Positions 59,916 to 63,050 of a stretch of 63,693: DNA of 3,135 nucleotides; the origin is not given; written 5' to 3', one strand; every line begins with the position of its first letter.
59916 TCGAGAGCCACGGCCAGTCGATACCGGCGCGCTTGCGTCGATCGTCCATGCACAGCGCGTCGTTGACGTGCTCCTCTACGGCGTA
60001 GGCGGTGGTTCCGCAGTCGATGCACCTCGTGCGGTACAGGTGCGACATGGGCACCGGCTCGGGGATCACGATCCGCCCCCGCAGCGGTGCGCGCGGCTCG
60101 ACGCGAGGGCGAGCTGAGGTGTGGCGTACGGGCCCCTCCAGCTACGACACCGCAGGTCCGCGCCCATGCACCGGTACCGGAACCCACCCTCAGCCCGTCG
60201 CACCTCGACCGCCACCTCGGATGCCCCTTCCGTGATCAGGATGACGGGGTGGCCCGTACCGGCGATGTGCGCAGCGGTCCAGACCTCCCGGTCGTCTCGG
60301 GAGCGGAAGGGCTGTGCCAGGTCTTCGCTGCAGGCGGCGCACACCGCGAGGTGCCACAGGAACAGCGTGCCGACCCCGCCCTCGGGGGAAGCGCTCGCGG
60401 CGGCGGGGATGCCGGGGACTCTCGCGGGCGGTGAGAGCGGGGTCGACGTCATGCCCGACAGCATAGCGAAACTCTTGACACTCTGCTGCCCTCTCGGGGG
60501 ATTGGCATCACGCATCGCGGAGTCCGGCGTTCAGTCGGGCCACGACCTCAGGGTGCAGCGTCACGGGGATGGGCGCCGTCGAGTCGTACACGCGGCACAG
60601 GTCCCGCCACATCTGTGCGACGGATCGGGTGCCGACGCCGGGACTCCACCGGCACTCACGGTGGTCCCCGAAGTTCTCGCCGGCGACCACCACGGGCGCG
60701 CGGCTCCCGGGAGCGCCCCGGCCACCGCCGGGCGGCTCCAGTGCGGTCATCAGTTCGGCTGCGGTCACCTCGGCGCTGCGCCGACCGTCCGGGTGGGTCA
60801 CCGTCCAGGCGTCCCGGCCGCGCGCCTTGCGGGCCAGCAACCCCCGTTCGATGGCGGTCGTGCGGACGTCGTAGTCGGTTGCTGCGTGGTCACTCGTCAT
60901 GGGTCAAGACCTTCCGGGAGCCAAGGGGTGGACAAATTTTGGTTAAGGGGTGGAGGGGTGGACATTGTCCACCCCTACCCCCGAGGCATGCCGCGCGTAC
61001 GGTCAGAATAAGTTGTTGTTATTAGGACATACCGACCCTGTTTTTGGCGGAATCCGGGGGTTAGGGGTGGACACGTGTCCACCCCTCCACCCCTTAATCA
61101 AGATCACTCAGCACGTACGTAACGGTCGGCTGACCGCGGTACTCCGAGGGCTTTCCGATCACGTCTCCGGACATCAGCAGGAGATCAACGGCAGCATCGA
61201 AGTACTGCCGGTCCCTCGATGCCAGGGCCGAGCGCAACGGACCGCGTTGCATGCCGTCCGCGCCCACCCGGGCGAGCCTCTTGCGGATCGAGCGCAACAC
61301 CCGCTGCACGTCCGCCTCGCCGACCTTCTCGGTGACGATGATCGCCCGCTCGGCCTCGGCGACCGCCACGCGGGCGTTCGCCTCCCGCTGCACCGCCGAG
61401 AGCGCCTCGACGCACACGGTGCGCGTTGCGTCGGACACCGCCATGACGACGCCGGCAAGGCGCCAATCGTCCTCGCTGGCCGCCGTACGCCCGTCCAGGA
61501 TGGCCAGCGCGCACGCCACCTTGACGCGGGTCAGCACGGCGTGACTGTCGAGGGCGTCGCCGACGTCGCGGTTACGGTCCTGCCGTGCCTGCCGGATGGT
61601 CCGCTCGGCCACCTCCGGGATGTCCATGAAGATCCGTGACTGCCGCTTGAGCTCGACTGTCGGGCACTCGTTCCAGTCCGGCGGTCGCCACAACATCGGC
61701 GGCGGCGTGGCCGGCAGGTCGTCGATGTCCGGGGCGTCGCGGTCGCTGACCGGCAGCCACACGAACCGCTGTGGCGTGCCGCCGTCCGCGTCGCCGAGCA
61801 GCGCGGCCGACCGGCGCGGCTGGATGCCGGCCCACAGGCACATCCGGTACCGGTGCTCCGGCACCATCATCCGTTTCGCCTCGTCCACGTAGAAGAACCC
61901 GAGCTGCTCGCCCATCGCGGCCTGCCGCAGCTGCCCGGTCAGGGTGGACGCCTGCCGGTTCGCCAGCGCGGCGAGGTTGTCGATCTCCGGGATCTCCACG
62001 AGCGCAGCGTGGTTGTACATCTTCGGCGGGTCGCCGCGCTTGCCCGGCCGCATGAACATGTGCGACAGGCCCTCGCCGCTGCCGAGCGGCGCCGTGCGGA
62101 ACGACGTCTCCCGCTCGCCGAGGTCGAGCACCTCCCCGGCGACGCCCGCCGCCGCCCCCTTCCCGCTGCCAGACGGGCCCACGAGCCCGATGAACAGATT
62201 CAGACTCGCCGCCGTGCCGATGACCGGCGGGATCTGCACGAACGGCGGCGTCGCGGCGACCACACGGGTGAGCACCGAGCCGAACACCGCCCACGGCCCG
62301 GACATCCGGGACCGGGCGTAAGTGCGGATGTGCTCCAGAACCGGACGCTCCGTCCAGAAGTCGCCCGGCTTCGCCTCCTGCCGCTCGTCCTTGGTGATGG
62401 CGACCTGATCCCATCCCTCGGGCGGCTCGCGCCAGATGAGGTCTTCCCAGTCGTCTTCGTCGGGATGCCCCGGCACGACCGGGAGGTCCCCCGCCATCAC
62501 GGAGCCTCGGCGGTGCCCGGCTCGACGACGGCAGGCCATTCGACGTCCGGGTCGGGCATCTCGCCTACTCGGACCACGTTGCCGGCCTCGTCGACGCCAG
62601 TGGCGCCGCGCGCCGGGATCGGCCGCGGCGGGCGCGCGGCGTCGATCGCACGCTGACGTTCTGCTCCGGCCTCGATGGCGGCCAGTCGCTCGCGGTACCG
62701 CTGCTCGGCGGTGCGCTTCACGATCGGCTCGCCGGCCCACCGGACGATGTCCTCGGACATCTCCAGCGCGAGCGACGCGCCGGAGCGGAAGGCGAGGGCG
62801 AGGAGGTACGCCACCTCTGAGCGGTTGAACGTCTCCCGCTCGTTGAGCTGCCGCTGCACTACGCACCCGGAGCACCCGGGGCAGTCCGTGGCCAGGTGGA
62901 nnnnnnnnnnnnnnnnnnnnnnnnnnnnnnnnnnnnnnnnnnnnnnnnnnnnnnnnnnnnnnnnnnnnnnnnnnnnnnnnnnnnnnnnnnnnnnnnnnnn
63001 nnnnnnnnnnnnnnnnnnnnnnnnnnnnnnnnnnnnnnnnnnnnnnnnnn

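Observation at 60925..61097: Highly symmetric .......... palindrome and iteron cluster around the most AT-rich patch of the genome, abutting the helicase-like gene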

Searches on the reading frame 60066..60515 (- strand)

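Call 9: search_protein_families(library=pfam, proteins=[window:60066-60515:-], max_evalue=0.01)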
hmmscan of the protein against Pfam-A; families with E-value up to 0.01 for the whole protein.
window:60066-60515:- (149 aa): 0 families

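Call 10: search_protein_families(library=phrogs, proteins=[window:60066-60515:-], max_evalue=0.01)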
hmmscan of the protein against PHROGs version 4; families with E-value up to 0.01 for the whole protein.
window:60066-60515:- (149 aa): 1 family
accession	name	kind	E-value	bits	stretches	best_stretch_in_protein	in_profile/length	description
phrog_27770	-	unknown function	0.00024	21.7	1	54-95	4-45/48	-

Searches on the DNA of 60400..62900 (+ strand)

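Call 7: search_dna_similar(query=window:60400-62900:+, collection=phages, mode=distant, max_rows=30)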
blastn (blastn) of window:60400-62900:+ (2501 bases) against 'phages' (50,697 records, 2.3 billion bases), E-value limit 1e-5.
Records with a match: 12; places in all: 12; records where one place covers at least 80% of the query: 0.
Best place of each record, by identity: 80-90% 9; 60-80% 3.
By first word of the organism name: Gordonia 9; Mycobacterium 3.
By host as written in the record: Gordonia terrae 3612 8; Mycobacterium abscessus GD40 1; Mycobacterium abscessus GD17 1; Mycobacterium abscessus GD05 1; Gordonia phage Hibiscus 1.
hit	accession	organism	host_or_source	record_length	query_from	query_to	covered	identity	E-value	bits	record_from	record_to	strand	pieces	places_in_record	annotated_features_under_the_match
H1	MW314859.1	Mycobacterium phage phiGD17-1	Mycobacterium abscessus GD40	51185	1029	1144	5%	72.3%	8e-7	64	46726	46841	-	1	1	76: AAA-ATPase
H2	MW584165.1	Mycobacterium phage prophiGD17-1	Mycobacterium abscessus GD17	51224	1029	1144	5%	72.3%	8e-7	64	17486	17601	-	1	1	37: DNA primase/polymerase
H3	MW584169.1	Mycobacterium phage prophiGD05-1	Mycobacterium abscessus GD05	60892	1029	1144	5%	72.3%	8e-7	64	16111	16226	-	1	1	33: DNA primase/polymerase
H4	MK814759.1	Gordonia phage Reyja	Gordonia terrae 3612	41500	1342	1408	3%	83.6%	2e-9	73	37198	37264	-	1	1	56: DNA primase/polymerase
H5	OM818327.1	Gordonia phage Santhid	Gordonia terrae 3612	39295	1342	1408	3%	83.6%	2e-9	73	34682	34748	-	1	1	51: DNA primase/polymerase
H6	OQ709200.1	Gordonia phage Tarzan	Gordonia terrae 3612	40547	1342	1408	3%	83.6%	2e-9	73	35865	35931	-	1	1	54: DNA primase/polymerase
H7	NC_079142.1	Gordonia phage Santhid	Gordonia terrae 3612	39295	1342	1408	3%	83.6%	2e-9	73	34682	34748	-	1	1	51: DNA primase/polymerase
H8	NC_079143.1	Gordonia phage Tarzan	Gordonia terrae 3612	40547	1342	1408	3%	83.6%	2e-9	73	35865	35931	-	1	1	54: DNA primase/polymerase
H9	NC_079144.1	Gordonia phage Reyja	Gordonia terrae 3612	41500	1342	1408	3%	83.6%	2e-9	73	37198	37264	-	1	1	56: DNA primase/polymerase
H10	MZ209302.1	Gordonia phage Jojo24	Gordonia terrae 3612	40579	1342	1404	3%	84.1%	5e-9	70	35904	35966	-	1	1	53: DNA primase/polymerase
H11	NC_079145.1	Gordonia phage Jojo24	Gordonia terrae 3612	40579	1342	1404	3%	84.1%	5e-9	70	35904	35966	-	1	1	53: DNA primase/polymerase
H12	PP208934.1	Gordonia phage Hibiscus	Gordonia phage Hibiscus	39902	1342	1404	3%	84.1%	5e-9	70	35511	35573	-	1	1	54: DNA primase/polymerase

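Call 33: search_rna_families(source=window, start=60500, end=61500, threshold=evalue, max_evalue=1)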
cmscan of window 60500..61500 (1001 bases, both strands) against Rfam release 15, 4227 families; matches with E-value up to 1: 3.
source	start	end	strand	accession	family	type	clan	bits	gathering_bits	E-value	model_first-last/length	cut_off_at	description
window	60940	61101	+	RF03666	MIR7724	Gene; miRNA;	-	44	100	1.2e-07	1-169/169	no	MIR7724 microRNA precursor family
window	60939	61100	-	RF03666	MIR7724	Gene; miRNA;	-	38.4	100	3.4e-06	1-169/169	no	MIR7724 microRNA precursor family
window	60917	60983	-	RF00043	Plasmid_R1162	Gene; antisense;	-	24.2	55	0.11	1-75/75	no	R1162-like plasmid antisense RNA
